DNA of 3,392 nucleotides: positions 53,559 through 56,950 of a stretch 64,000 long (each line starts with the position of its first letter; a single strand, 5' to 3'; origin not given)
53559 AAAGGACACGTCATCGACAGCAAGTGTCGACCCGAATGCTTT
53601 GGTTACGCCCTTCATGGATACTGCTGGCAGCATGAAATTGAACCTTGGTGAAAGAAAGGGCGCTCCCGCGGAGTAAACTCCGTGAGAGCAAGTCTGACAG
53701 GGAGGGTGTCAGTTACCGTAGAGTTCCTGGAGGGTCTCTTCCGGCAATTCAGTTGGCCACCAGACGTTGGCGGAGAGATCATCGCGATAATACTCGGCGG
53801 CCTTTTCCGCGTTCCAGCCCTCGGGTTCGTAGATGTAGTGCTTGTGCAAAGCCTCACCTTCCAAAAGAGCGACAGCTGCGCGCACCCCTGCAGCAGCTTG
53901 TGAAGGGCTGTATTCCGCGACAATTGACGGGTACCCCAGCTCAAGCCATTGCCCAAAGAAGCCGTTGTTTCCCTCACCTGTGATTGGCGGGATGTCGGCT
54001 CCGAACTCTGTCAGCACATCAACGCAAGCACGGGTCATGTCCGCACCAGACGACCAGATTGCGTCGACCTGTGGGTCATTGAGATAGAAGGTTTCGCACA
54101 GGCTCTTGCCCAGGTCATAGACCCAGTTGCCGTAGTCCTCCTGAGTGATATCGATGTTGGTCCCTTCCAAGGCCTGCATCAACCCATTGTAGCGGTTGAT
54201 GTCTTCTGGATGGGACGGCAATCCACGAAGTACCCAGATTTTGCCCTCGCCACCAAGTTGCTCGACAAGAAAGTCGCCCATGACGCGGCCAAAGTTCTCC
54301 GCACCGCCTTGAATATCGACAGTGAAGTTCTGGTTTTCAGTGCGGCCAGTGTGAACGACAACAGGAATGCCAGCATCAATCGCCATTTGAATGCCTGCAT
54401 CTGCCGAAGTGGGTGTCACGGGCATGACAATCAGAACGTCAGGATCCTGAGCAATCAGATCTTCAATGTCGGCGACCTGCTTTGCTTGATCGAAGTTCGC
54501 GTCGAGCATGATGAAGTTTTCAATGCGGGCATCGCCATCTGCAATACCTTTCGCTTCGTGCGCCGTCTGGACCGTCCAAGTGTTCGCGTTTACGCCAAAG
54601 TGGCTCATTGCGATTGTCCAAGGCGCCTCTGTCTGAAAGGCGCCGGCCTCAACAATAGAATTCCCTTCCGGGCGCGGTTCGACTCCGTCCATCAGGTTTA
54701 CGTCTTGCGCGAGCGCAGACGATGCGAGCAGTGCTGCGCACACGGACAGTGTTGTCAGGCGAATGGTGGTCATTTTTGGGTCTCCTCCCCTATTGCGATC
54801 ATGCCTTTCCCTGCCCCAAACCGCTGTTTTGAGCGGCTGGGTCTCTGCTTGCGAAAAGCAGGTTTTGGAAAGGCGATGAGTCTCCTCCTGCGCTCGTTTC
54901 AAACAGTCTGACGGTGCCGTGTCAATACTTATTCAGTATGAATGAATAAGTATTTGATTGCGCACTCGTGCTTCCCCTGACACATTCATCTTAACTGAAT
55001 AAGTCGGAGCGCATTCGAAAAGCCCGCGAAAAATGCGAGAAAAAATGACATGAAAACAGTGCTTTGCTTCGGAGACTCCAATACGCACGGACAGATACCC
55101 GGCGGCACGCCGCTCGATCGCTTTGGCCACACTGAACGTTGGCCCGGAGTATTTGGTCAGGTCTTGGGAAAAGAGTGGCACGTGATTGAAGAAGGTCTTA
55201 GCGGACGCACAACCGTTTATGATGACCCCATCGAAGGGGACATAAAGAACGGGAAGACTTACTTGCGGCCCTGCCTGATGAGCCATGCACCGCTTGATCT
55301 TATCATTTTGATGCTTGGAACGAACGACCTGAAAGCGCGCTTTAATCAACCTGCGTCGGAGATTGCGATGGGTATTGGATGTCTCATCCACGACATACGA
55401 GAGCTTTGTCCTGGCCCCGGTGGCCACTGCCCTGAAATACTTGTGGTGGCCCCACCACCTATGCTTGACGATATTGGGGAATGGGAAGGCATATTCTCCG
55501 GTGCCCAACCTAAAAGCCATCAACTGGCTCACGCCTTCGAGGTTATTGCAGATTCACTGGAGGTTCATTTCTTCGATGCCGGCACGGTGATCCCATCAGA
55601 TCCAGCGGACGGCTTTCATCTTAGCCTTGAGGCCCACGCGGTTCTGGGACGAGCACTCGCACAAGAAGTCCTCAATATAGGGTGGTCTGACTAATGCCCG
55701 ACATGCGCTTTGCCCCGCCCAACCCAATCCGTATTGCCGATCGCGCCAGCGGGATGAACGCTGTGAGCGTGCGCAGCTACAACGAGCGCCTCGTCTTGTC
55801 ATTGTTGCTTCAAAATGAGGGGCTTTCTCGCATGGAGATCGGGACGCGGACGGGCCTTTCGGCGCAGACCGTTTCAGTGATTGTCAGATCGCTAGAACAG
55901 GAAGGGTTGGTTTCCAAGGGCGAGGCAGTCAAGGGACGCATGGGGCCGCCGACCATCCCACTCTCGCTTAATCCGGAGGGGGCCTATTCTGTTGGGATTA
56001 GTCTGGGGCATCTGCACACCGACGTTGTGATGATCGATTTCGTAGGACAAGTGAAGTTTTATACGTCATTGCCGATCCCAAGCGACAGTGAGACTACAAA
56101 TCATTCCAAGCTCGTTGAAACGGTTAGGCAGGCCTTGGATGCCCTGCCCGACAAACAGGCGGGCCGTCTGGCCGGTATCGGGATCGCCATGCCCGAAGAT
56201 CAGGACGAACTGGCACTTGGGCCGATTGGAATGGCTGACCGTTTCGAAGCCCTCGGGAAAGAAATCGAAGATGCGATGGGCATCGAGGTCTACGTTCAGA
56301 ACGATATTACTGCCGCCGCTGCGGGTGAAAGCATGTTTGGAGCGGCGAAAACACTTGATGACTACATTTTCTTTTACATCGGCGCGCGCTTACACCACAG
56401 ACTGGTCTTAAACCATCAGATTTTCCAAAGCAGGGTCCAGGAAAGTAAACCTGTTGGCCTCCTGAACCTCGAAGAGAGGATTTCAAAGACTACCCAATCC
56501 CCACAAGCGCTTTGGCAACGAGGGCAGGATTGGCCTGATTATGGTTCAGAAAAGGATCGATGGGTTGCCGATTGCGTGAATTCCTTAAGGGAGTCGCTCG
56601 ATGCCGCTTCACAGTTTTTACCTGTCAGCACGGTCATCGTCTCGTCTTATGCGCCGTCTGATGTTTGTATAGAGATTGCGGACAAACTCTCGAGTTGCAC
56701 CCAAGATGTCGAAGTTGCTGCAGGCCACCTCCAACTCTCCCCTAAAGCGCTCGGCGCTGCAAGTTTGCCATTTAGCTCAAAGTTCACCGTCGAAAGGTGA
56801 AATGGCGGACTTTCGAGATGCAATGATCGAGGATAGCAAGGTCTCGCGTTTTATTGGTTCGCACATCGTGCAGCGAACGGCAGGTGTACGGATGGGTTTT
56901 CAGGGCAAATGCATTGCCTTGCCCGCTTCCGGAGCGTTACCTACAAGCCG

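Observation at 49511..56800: MsAcT-like acyltransferase embedded in a sugar-import operon with a second SGNH enzyme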

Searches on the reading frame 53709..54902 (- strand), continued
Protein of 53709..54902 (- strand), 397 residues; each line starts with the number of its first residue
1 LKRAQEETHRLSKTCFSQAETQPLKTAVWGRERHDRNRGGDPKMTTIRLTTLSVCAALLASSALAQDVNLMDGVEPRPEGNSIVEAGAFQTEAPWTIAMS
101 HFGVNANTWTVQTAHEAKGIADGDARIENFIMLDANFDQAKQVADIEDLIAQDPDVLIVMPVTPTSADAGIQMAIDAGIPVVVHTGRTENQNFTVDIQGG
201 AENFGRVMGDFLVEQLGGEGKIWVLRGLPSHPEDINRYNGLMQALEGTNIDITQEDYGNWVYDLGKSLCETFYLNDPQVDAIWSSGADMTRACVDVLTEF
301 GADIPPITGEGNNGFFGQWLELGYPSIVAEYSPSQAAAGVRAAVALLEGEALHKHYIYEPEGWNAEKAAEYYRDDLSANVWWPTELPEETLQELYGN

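Call 88: find_encoding_contigs(protein=P0072, flank=10000, max_places=1)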
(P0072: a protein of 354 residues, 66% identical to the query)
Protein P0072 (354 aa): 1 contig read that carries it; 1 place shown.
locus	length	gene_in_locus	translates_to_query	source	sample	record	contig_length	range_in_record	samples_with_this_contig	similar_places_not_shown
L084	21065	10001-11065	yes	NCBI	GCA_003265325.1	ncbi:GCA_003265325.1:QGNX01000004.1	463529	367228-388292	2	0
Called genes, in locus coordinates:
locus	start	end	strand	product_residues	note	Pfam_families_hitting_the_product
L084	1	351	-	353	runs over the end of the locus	PF00005:ABC_tran, PF17912:OB_MalK (weak), PF08402:TOBE_2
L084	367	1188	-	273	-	PF00528:BPD_transp_1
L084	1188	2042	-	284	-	PF00528:BPD_transp_1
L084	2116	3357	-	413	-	PF01547:SBP_bac_1, PF13416:SBP_bac_8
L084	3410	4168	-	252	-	PF00106:adh_short, PF08659:KR (weak), PF13561:adh_short_C2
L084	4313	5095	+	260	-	PF00392:GntR (weak), PF08220:HTH_DeoR, PF08279:HTH_11, PF00455:DeoRC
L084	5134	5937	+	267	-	PF03437:BtpA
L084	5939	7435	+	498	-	PF00370:FGGY_N, PF02782:FGGY_C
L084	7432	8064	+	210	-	PF00702:Hydrolase, PF12710:HAD, PF13419:HAD_2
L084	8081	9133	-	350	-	PF12802:MarR_2 (weak), PF13412:HTH_24 (weak)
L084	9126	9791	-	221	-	PF00657:Lipase_GDSL (weak), PF13472:Lipase_GDSL_2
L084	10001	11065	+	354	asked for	PF00532:Peripla_BP_1 (weak), PF13407:Peripla_BP_4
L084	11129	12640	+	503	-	PF00005:ABC_tran, PF13304:AAA_21 (faint), PF00005:ABC_tran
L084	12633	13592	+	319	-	PF02653:BPD_transp_2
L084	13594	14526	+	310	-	PF02653:BPD_transp_2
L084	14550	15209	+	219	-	PF00657:Lipase_GDSL, PF13472:Lipase_GDSL_2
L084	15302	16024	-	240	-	PF00702:Hydrolase, PF13419:HAD_2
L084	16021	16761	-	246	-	PF03009:GDPD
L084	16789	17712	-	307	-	PF00528:BPD_transp_1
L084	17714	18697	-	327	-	PF00528:BPD_transp_1 (faint)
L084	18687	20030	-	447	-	PF13416:SBP_bac_8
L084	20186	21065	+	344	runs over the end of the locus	PF00005:ABC_tran, PF13304:AAA_21 (faint), PF08402:TOBE_2 (weak)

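Call 89: find_encoding_contigs(protein=P0083, flank=10000, max_places=1)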
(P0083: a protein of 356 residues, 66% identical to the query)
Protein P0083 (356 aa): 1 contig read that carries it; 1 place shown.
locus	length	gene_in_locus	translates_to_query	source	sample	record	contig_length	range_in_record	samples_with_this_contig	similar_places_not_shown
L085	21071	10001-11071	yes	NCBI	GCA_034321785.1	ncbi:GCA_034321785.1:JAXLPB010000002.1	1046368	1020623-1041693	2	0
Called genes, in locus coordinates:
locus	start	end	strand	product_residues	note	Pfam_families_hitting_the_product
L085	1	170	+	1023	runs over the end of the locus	PF00873:ACR_tran, PF03176:MMPL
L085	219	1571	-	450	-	PF21135:DRL_cat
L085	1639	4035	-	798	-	PF00456:Transketolase_N, PF17831:PDH_E1_M, PF02779:Transket_pyr (weak), PF22613:Transketolase_C_1 (faint)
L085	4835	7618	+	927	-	PF00413:Peptidase_M10 (weak), PF08548:Peptidase_M10_C, PF00353:HemolysinCabind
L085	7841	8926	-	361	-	PF12802:MarR_2 (weak), PF13412:HTH_24, PF00480:ROK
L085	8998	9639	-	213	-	PF00657:Lipase_GDSL, PF13472:Lipase_GDSL_2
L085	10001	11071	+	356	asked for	PF13407:Peripla_BP_4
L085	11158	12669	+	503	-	PF00005:ABC_tran, PF13304:AAA_21 (faint), PF00005:ABC_tran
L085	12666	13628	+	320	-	PF02653:BPD_transp_2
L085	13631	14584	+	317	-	PF02653:BPD_transp_2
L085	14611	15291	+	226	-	PF00657:Lipase_GDSL, PF13472:Lipase_GDSL_2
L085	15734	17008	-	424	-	PF00324:AA_permease, PF13520:AA_permease_2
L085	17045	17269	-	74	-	-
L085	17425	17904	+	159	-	PF13404:HTH_AsnC-type, PF13412:HTH_24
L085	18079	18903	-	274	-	PF02311:AraC_binding, PF12833:HTH_18, PF00165:HTH_AraC (weak)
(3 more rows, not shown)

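Call 90: find_encoding_contigs(protein=P0111, flank=10000, max_places=1)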
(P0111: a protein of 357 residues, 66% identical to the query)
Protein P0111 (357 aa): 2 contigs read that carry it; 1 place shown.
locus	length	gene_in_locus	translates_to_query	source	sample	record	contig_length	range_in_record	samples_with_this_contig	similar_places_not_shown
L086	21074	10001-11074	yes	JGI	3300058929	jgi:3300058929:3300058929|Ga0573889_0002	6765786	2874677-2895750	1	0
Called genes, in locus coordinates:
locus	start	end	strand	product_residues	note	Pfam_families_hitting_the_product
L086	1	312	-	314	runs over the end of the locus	PF05107:Cas_Cas7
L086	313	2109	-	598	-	PF09709:Cas_Csd1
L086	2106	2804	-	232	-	PF09704:Cas_Cas5d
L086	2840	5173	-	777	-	PF00270:DEAD, PF04851:ResIII (weak), PF22590:Cas3-like_C_2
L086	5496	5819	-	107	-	-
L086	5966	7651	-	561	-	PF00486:Trans_reg_C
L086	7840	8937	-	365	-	PF01047:MarR (weak), PF12802:MarR_2, PF13412:HTH_24, PF00480:ROK (weak)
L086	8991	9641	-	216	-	PF00657:Lipase_GDSL, PF13472:Lipase_GDSL_2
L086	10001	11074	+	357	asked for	PF13407:Peripla_BP_4, PF00532:Peripla_BP_1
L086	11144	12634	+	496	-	PF00005:ABC_tran, PF13304:AAA_21 (faint), PF00005:ABC_tran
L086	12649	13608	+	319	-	PF02653:BPD_transp_2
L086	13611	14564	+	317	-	PF02653:BPD_transp_2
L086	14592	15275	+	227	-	PF00657:Lipase_GDSL, PF13472:Lipase_GDSL_2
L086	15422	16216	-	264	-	PF00378:ECH_1, PF16113:ECH_2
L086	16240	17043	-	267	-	PF23441:SDR (weak), PF00106:adh_short, PF01370:Epimerase (faint), PF08659:KR, PF13561:adh_short_C2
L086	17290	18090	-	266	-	PF00378:ECH_1, PF16113:ECH_2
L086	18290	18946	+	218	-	PF00440:TetR_N, PF17932:TetR_C_24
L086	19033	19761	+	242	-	PF00106:adh_short, PF13561:adh_short_C2, PF08659:KR (weak)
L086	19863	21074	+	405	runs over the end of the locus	PF02771:Acyl-CoA_dh_N, PF02770:Acyl-CoA_dh_M, PF00441:Acyl-CoA_dh_1, PF08028:Acyl-CoA_dh_2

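Call 91: find_encoding_contigs(protein=P0038, flank=10000, max_places=1)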
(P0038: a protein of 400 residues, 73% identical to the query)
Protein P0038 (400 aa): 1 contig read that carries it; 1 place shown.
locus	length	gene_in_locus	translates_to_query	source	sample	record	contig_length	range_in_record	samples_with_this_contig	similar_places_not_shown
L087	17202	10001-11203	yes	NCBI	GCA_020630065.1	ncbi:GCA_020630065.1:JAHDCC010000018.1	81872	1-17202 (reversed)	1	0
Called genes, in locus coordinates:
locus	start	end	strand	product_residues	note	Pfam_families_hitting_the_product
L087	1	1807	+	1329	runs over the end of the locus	PF04997:RNA_pol_Rpb1_1, PF00623:RNA_pol_Rpb1_2, PF04983:RNA_pol_Rpb1_3, PF05000:RNA_pol_Rpb1_4, PF04998:RNA_pol_Rpb1_5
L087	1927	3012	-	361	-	PF00691:OmpA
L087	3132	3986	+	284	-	PF02517:Rce1-like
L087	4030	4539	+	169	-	-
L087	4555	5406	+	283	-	PF11350:DUF3152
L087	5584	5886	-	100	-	-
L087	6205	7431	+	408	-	PF07730:HisKA_3, PF02518:HATPase_c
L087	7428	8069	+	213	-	PF00072:Response_reg, PF00196:GerE, PF08281:Sigma70_r4_2 (weak)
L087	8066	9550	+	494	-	PF00370:FGGY_N, PF01869:BcrAD_BadFG (faint), PF02782:FGGY_C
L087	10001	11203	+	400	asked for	PF13407:Peripla_BP_4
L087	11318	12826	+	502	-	PF00005:ABC_tran, PF13304:AAA_21 (faint), PF00005:ABC_tran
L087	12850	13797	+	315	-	PF02653:BPD_transp_2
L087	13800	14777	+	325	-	PF02653:BPD_transp_2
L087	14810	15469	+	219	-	PF00657:Lipase_GDSL, PF13472:Lipase_GDSL_2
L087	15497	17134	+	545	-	PF01494:FAD_binding_3 (weak), PF00890:FAD_binding_2 (weak), PF01266:DAO, PF13450:NAD_binding_8 (weak), PF16901:DAO_C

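Call 92: search_protein_families(library=ncbifam, proteins=[L087:8066-9547:+, L087:15497-17131:+, L084:5939-7432:+, L087:14810-15466:+], max_evalue=1e-40)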
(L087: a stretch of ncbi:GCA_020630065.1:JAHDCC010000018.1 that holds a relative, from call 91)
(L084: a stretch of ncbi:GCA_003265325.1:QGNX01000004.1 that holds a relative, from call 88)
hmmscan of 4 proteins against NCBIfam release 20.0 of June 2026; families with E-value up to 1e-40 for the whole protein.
L087:8066-9547:+ (494 aa): 3 families
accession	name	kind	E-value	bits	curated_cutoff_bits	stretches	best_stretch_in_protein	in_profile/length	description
NF000756.0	PRK00047.1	subfamily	1.7e-129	432.4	498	1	3-493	3-498/502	glycerol kinase GlpK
TIGR01311.1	glycerol_kin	equivalog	2.2e-127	425.4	590.35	1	6-492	2-496/496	glycerol kinase GlpK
TIGR01312.1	XylB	equivalog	4.6e-58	196.9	380.25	1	8-462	1-454/481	xylulokinase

L087:15497-17131:+ (545 aa): 3 families
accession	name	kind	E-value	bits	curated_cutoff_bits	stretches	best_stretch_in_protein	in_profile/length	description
NF008899.0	PRK12266.1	equivalog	7.8e-78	262.1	360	1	17-511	5-490/508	glycerol-3-phosphate dehydrogenase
NF009906.0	PRK13369.1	equivalog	2.7e-68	230.7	352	1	17-512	5-490/502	glycerol-3-phosphate dehydrogenase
NF033461.1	glycerol3P_ox_1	equivalog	3.7e-43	147.7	840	1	7-379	7-385/607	type 1 glycerol-3-phosphate oxidase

L084:5939-7432:+ (498 aa): 6 families
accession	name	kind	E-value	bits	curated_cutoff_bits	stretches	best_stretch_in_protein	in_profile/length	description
TIGR01312.1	XylB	equivalog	1.7e-91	307.2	380.25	1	5-492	1-481/481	xylulokinase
TIGR01314.1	gntK_FGGY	equivalog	1.6e-56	191.9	648.55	1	3-481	1-480/505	gluconokinase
NF008187.0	PRK10939.1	equivalog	2.6e-48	164.9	528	1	1-496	3-505/521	autoinducer-2 kinase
NF011601.0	PRK15027.1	equivalog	8.7e-48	162.9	912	1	5-496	3-481/484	xylulokinase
TIGR01311.1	glycerol_kin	equivalog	2.2e-43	148.3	590.35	1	2-456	1-455/496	glycerol kinase GlpK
NF003154.0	PRK04123.1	equivalog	4.8e-42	144.4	428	0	1-493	3-536/554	ribulokinase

L087:14810-15466:+ (219 aa): 0 families

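Call 94: list_cluster_members(proteins=[P0038, P0060])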
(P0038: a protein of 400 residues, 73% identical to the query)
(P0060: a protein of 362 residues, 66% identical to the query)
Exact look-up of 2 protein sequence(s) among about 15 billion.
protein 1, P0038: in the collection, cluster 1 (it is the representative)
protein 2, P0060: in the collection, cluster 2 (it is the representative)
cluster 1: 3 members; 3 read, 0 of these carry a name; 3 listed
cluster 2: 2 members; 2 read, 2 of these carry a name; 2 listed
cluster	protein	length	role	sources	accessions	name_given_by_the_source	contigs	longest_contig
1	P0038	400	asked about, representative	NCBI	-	-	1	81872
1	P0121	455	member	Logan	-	-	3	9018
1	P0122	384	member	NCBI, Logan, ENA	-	-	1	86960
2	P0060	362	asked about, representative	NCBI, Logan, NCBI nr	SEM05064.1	monosaccharide ABC transporter substrate-binding protein, CUT2 family [Variovorax sp. ...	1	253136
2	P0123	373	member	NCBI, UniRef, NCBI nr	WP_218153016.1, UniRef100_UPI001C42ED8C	ABC transporter substrate-binding protein [Variovorax sp. YR750] | ABC transporter substrate-binding protein n=1 Tax=Variovorax sp. YR750 TaxID=1884384 ...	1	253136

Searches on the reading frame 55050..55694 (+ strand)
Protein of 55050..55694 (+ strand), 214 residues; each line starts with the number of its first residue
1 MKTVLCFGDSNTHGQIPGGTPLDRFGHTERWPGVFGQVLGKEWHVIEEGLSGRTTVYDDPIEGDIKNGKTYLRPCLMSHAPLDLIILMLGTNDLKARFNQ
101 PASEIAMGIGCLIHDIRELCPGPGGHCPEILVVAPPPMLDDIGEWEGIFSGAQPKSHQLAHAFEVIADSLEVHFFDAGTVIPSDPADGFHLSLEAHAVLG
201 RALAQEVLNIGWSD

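Call 4: search_solved_structures(query=window:55050-55694:+, show_alignments=2, max_evalue=0.001)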
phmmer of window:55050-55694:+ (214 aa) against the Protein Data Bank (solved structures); distinct sequences matched with E-value up to 0.001: 6.
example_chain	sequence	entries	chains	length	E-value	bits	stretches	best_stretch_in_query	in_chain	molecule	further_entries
5hoe_A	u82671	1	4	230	3.3e-50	174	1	2-207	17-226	Hydrolase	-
2q0q_A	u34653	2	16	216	6.6e-50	173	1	2-208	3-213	aryl esterase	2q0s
4tx1_A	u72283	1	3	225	3.9e-41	144.3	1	1-205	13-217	Esterase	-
8zbc_A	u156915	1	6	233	1.4e-39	139.3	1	2-208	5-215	SGNH/GDSL hydrolase family protein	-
7bxb_A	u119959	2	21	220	1.4e-35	126.2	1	1-207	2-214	GDSL-like Lipase/Acylhydrolase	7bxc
3dci_A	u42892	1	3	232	7.2e-35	123.8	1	1-210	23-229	Arylesterase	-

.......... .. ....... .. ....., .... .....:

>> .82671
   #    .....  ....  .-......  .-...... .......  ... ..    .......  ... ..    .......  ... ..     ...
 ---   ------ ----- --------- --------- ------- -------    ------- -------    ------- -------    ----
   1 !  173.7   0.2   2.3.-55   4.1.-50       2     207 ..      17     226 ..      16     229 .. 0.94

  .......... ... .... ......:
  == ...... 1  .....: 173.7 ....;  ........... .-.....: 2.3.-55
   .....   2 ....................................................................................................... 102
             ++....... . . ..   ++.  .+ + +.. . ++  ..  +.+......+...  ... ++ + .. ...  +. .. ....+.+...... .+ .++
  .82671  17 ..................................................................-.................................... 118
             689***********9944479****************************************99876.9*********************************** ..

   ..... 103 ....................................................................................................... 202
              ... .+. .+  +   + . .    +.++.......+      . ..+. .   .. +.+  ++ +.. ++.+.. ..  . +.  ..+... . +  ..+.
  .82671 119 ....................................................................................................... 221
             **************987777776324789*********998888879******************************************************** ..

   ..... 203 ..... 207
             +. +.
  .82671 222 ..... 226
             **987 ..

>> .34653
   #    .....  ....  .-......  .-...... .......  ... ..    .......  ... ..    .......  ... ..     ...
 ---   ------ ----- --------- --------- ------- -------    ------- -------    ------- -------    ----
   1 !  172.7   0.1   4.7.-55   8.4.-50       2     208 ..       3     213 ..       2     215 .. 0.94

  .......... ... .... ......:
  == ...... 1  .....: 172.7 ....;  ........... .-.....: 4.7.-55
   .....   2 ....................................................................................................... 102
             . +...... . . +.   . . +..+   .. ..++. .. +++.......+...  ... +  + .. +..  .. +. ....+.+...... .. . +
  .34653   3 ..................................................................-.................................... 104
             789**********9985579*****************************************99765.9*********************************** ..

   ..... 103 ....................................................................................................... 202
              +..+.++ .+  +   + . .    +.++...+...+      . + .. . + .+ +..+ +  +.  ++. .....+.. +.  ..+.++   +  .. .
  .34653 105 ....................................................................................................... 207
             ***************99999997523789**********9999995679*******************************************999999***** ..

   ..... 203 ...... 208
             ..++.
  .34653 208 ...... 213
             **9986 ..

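Call 5: search_protein_families(library=pfam, proteins=[window:55050-55694:+])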
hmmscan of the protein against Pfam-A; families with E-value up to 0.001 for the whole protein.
window:55050-55694:+ (214 aa): 2 families
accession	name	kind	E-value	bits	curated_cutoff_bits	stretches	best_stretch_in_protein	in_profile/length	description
PF13472.12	Lipase_GDSL_2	-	1.2e-18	68.7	32.9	1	6-197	1-177/178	GDSL-like Lipase/Acylhydrolase family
PF00657.28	Lipase_GDSL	-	1.6e-08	35.4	23.6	1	4-202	1-207/208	GDSL-like Lipase/Acylhydrolase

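Call 30: search_protein_families(library=ncbifam, proteins=[window:55050-55694:+], max_evalue=0.00001)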
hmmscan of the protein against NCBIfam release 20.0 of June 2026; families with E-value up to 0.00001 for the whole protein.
window:55050-55694:+ (214 aa): 0 families

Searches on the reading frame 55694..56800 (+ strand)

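Call 5: search_protein_families(library=pfam, proteins=[window:55694-56800:+])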
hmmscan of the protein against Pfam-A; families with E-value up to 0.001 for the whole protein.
window:55694-56800:+ (368 aa): 5 families
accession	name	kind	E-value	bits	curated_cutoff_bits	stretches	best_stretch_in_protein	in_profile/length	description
PF00480.26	ROK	-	1.5e-09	38.3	22.9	1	100-231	2-132/294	ROK family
PF12802.13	MarR_2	-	3.7e-09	37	27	1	31-77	7-54/61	MarR family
PF13412.12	HTH_24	-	2e-08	34.1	21.9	1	29-73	3-47/48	Winged helix-turn-helix DNA-binding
PF01047.28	MarR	-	9.5e-06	25.9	24.6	1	30-75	4-49/59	MarR family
PF13545.12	HTH_Crp_2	-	0.00071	19.9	27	0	44-76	23-56/70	Crp-like helix-turn-helix domain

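Call 30: search_protein_families(library=ncbifam, proteins=[window:55694-56800:+], max_evalue=0.00001)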
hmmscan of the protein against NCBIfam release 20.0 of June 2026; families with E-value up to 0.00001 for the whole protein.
window:55694-56800:+ (368 aa): 3 families
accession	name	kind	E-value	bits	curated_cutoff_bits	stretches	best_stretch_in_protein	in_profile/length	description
NF049930.1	TransRegMlc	equivalog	8.2e-16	58.3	530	1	28-258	15-248/405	sugar metabolism global transcriptional regulator Mlc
NF047937.1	TransRegNagC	equivalog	7.6e-15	55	650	1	26-260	8-244/399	DNA-binding transcriptional regulator NagC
TIGR00744.1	ROK_glcA_fam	subfamily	7.7e-08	32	260.35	1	101-246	2-148/318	ROK family glucokinase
